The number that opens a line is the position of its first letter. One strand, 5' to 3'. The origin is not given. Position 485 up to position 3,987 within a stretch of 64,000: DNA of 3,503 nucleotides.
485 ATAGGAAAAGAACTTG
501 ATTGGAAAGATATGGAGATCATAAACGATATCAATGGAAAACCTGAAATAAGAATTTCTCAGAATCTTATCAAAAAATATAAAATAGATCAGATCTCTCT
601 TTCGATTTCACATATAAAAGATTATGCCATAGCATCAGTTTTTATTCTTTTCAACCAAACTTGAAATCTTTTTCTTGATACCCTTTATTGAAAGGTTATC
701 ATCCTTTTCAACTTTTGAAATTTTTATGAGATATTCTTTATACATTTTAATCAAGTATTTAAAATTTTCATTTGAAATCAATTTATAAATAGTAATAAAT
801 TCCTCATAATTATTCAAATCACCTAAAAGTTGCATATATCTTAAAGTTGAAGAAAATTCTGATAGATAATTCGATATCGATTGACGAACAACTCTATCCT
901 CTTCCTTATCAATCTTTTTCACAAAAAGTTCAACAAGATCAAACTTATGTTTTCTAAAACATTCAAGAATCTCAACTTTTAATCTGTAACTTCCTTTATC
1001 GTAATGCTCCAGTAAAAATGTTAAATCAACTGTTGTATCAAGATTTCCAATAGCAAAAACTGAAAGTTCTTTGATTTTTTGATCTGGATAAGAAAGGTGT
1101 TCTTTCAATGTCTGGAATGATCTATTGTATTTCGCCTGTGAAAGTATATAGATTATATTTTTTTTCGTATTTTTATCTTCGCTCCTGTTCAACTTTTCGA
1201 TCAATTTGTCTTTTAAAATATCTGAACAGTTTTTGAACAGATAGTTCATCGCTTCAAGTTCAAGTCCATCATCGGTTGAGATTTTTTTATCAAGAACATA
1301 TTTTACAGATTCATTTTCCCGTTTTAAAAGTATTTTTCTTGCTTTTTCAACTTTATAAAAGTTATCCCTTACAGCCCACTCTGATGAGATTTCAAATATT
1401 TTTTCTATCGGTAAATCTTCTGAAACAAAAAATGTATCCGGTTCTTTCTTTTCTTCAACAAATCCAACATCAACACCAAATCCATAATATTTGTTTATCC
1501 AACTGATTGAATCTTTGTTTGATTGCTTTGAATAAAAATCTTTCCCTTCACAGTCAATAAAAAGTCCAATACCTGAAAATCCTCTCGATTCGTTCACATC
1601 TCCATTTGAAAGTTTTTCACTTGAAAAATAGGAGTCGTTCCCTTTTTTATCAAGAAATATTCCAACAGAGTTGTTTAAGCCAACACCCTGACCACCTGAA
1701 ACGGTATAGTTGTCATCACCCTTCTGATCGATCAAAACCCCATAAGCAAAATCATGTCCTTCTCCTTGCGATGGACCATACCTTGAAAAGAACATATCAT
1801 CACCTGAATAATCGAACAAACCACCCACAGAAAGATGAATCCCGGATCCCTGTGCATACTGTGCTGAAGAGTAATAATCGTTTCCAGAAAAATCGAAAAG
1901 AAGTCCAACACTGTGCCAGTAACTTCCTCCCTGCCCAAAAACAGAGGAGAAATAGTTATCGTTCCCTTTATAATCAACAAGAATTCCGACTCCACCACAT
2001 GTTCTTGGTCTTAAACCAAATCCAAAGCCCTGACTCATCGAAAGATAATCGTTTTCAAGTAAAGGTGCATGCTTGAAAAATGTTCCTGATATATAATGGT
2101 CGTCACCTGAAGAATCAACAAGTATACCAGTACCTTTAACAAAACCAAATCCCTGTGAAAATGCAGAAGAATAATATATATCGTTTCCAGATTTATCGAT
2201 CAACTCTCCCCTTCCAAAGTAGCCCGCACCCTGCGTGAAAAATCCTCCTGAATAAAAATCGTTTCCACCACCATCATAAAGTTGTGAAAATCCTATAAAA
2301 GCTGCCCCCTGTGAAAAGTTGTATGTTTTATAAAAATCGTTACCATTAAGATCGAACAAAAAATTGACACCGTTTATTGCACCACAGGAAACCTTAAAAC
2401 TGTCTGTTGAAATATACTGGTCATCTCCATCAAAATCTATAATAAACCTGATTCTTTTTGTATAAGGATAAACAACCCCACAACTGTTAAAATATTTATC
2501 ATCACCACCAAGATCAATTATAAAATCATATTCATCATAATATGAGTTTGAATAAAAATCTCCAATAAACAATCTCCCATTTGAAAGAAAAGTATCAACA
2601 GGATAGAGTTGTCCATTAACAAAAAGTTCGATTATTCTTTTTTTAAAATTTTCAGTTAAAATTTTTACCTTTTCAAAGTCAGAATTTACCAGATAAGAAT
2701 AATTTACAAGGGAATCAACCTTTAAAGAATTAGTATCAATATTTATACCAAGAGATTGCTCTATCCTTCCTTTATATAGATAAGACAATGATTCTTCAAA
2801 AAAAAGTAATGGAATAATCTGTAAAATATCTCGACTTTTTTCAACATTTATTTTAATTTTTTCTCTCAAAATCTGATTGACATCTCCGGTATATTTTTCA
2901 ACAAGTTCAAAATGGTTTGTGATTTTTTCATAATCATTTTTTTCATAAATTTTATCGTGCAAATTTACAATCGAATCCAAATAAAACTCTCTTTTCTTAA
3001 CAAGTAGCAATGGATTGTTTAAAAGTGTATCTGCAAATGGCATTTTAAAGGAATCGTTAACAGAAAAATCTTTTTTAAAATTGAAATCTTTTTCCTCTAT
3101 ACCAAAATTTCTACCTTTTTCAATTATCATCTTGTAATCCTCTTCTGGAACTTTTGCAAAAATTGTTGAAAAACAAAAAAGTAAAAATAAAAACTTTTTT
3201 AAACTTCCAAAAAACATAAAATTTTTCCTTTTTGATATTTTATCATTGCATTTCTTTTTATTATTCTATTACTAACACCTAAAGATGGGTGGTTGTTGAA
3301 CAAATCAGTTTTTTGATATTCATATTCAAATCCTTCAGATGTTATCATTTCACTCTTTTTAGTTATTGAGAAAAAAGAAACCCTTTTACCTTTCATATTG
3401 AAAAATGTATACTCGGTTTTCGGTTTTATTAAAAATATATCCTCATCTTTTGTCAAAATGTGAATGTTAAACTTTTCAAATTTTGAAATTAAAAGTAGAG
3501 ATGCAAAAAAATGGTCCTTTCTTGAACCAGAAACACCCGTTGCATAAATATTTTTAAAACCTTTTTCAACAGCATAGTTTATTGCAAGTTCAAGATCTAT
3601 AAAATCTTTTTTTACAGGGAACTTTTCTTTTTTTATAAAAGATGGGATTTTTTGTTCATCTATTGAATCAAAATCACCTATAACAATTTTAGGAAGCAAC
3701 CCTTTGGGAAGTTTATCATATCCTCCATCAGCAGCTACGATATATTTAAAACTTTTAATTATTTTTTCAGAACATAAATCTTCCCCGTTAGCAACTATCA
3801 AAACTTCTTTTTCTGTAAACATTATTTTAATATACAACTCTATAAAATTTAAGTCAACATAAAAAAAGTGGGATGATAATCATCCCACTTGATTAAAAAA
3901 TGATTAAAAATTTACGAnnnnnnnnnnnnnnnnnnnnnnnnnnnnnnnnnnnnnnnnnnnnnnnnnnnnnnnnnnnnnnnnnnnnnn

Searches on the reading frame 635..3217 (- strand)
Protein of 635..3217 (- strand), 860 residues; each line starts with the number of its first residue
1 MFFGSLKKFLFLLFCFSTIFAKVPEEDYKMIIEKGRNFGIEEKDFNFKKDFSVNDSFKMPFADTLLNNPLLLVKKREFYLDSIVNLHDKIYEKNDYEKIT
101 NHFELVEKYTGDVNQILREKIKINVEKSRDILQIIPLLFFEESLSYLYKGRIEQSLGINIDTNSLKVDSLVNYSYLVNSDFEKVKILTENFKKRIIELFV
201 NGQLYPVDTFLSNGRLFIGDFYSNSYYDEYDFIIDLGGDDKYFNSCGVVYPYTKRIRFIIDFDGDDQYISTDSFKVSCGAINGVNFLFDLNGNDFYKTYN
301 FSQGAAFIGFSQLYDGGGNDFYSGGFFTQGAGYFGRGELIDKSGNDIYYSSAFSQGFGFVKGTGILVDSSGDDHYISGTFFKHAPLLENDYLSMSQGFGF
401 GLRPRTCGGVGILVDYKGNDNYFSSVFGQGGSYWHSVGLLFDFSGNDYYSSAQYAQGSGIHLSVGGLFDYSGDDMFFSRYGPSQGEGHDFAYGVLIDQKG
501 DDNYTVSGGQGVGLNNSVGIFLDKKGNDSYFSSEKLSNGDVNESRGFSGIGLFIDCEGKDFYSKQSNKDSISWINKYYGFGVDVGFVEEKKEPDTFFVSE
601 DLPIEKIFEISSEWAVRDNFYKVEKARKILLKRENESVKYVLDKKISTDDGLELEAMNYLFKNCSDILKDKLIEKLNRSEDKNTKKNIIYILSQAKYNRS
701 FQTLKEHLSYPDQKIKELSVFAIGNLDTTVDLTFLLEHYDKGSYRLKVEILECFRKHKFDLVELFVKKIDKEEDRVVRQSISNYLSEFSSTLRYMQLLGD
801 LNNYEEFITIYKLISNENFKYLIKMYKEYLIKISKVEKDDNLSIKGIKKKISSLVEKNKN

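Call 20: search_protein_families(library=pfam, proteins=[window:635-3217:-], max_evalue=1)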
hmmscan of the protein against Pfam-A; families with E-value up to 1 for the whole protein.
window:635-3217:- (860 aa): 2 families
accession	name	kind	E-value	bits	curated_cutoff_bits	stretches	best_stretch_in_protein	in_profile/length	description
PF13646.12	HEAT_2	-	1.9e-05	25.3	27.7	1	670-744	2-76/88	HEAT repeats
PF07369.16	DUF1488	-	0.031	14.7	22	1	730-775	31-75/82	Protein of unknown function (DUF1488)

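Call 65: find_encoding_contigs(protein=window:635-3217:-, flank=10000, max_places=1)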
Protein window:635-3217:- (860 aa): 1 contig read that carries it; 1 place shown.
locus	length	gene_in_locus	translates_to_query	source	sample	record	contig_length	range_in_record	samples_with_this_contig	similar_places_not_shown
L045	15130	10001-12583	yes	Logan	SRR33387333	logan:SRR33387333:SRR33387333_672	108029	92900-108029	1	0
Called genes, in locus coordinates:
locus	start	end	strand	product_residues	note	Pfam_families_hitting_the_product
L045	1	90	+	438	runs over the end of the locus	PF00535:Glycos_transf_2, PF13641:Glyco_tranf_2_3 (weak)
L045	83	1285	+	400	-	PF13439:Glyco_transf_4, PF20706:GT4-conflict (weak), PF00534:Glycos_transf_1, PF13692:Glyco_trans_1_4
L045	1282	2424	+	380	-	PF00534:Glycos_transf_1, PF13692:Glyco_trans_1_4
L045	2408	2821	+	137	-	PF01894:YjbQ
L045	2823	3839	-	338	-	PF00691:OmpA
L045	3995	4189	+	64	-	PF01165:Ribosomal_S21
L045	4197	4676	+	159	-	PF02674:Colicin_V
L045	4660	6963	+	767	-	PF00488:MutS_V, PF01713:Smr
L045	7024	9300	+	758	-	-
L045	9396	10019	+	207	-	PF04263:TPK_catalytic, PF04265:TPK_B1_binding (weak)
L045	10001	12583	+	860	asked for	PF13646:HEAT_2 (faint)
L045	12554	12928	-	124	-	PF01648:ACPS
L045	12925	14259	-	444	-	PF03023:MurJ, PF01554:MatE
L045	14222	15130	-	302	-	?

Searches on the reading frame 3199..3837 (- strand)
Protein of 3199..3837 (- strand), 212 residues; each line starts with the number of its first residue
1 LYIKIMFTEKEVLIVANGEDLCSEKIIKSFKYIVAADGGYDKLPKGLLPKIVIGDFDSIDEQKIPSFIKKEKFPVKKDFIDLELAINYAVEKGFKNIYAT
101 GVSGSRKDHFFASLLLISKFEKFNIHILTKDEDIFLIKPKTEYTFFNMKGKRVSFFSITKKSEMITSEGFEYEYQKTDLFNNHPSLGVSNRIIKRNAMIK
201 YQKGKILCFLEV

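Call 20: search_protein_families(library=pfam, proteins=[window:3199-3837:-], max_evalue=1)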
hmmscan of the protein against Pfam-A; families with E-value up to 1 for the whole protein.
window:3199-3837:- (212 aa): 3 families
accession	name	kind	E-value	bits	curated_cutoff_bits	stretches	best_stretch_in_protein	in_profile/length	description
PF04263.21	TPK_catalytic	-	1.3e-20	73.9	30.7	1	24-127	2-111/113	Thiamin pyrophosphokinase, catalytic domain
PF04265.19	TPK_B1_binding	-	9.5e-09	35.2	22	1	149-205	10-66/67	Thiamin pyrophosphokinase, vitamin B1 binding domain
PF21275.2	Thi_PPkinase_C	-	0.13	12.5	27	1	141-177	8-42/69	Thiamin pyrophosphokinase, substrate-binding domain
